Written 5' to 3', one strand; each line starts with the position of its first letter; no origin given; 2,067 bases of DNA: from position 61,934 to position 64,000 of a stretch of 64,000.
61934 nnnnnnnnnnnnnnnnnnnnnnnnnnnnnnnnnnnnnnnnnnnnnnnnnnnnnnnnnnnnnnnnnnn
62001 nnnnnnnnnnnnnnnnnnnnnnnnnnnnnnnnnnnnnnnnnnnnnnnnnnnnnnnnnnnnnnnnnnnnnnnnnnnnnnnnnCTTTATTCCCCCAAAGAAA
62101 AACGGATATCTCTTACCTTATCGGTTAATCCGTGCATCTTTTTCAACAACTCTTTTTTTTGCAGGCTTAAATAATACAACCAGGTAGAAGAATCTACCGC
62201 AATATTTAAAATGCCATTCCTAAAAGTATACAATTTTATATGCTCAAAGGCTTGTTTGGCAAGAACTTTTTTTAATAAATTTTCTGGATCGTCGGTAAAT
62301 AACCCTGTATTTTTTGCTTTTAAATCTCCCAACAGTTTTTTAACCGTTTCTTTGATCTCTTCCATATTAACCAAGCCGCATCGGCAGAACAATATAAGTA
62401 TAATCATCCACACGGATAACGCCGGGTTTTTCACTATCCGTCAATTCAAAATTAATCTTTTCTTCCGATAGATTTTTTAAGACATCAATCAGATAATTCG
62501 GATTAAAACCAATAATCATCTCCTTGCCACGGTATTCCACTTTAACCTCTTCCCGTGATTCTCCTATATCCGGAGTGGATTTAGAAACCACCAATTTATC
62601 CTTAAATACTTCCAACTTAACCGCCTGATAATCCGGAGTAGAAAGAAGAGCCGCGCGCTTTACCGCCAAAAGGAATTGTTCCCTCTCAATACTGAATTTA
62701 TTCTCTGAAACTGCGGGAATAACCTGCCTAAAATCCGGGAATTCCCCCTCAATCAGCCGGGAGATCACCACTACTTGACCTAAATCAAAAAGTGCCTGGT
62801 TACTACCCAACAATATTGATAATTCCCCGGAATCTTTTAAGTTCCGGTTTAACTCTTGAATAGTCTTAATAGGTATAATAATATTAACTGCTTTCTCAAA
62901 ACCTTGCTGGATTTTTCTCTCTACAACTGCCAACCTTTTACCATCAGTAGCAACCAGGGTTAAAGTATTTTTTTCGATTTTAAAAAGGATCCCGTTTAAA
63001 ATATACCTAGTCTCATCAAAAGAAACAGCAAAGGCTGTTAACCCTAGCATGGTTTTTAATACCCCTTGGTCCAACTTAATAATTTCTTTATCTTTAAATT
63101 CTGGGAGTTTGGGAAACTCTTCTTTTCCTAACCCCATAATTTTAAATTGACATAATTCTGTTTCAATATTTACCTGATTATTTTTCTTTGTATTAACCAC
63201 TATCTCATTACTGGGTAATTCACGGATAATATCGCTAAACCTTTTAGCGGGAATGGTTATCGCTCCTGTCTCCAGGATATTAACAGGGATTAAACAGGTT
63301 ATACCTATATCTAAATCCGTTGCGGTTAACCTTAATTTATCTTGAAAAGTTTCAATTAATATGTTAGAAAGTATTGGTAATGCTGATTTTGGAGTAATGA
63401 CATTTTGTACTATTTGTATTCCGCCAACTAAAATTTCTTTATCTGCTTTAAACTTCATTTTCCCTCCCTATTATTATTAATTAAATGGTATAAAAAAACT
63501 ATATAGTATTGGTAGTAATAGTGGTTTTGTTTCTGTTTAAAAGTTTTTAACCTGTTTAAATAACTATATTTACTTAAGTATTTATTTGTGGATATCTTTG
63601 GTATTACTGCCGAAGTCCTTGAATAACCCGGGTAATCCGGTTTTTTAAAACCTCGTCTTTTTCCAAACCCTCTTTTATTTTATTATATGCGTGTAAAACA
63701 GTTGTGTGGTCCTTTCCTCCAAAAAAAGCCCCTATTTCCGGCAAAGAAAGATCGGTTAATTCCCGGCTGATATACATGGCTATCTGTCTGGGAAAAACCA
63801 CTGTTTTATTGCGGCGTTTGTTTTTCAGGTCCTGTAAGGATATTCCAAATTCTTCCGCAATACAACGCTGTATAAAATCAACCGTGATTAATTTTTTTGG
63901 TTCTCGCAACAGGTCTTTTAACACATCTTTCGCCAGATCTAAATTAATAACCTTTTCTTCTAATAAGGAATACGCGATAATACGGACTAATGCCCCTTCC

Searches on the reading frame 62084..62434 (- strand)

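Call 58: search_protein_families(library=pfam, proteins=[window:62084-62434:-], max_evalue=0.0001)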
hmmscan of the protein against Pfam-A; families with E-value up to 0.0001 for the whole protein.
window:62084-62434:- (116 aa): 1 family
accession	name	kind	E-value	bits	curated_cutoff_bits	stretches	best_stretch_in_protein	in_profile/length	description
PF05258.17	DciA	-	2.1e-08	34.7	24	1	27-112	2-89/89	Dna[CI] antecedent, DciA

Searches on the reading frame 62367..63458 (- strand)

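Call 58: search_protein_families(library=pfam, proteins=[window:62367-63458:-], max_evalue=0.0001)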
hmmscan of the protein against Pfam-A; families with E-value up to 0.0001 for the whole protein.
window:62367-63458:- (363 aa): 3 families
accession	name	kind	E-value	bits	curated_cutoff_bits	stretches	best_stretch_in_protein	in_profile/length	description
PF02767.21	DNA_pol3_beta_2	-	8.5e-36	123.2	27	1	129-242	2-116/116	DNA polymerase III beta subunit, central domain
PF00712.24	DNA_pol3_beta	-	2.9e-34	118.3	24.4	1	1-119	1-120/120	DNA polymerase III beta subunit, N-terminal domain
PF02768.20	DNA_pol3_beta_3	-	2.5e-27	95.5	27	1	244-361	1-121/121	DNA polymerase III beta subunit, C-terminal domain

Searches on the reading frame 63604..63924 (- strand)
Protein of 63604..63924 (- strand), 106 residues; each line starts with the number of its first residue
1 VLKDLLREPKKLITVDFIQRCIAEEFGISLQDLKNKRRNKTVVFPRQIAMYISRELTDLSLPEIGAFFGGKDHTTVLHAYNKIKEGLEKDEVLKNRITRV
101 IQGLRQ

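Call 58: search_protein_families(library=pfam, proteins=[window:63604-63924:-], max_evalue=0.0001)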
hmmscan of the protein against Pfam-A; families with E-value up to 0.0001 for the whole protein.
window:63604-63924:- (106 aa): 1 family
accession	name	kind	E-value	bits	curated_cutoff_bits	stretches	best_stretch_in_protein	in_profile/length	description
PF08299.17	Bac_DnaA_C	-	2.3e-31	108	31.5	1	16-83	2-69/69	Bacterial dnaA protein helix-turn-helix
